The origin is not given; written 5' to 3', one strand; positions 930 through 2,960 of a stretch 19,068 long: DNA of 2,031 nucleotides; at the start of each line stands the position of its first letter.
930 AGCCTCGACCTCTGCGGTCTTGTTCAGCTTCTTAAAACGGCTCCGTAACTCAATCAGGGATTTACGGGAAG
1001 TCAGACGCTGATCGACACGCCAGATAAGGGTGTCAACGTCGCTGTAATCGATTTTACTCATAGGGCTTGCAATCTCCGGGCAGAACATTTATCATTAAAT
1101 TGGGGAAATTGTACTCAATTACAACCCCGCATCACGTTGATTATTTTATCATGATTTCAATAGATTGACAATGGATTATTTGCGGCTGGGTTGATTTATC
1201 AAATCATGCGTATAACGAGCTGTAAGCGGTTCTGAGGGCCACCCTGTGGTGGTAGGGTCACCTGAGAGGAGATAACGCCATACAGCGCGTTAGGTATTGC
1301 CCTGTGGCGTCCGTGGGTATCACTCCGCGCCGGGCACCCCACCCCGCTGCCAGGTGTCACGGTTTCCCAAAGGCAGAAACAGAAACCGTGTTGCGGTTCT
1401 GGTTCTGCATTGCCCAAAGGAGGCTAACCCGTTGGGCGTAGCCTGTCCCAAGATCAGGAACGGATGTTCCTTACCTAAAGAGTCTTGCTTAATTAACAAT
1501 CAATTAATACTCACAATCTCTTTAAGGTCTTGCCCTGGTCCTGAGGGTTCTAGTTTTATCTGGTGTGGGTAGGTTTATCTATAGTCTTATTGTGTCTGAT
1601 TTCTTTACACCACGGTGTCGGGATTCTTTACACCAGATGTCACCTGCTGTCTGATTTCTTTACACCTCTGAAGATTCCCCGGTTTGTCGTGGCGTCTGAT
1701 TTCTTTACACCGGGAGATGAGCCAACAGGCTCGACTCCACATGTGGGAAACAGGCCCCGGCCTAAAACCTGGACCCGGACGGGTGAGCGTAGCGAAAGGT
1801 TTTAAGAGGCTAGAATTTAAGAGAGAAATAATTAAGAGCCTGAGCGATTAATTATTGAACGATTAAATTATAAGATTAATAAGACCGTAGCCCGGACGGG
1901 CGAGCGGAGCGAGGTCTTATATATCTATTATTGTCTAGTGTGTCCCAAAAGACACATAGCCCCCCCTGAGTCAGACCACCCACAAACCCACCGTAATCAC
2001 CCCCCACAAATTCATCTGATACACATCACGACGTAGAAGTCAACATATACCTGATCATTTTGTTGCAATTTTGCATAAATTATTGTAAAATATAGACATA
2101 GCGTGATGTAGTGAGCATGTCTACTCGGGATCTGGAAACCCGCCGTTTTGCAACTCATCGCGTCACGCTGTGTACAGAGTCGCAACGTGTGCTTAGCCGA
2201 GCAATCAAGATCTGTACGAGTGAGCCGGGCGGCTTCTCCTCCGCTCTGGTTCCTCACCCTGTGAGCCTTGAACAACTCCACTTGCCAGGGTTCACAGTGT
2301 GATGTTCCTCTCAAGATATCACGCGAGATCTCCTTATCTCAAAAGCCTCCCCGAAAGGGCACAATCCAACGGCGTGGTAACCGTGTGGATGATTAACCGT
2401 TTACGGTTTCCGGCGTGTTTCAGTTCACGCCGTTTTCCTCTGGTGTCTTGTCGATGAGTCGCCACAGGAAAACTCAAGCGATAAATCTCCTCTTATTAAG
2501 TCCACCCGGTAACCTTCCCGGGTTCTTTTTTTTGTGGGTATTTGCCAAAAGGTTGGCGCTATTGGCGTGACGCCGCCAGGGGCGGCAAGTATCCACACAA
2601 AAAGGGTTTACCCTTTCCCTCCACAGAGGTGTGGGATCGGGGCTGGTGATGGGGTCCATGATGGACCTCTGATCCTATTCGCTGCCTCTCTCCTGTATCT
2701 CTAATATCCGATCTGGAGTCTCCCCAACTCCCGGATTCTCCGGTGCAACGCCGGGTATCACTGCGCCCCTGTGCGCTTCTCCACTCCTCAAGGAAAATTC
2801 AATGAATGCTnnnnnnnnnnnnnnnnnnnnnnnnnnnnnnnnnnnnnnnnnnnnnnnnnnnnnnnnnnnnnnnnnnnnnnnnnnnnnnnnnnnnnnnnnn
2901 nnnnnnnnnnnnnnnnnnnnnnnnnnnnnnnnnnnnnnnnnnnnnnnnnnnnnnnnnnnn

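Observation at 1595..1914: Iteron-like 17-bp repeats and a pair of 25-bp direct repeats flanking an AT-rich core in the 1.7 kb non-coding region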

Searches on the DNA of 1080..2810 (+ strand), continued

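Call 92: search_dna_similar(query=window:2100-2215:+, collection=phages, mode=distant, max_rows=40, max_evalue=10)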
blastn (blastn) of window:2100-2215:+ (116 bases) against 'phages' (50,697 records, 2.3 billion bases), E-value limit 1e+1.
No match.

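Call 106: search_rna_families(sources=[L002, L031, L015], threshold=gathering)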
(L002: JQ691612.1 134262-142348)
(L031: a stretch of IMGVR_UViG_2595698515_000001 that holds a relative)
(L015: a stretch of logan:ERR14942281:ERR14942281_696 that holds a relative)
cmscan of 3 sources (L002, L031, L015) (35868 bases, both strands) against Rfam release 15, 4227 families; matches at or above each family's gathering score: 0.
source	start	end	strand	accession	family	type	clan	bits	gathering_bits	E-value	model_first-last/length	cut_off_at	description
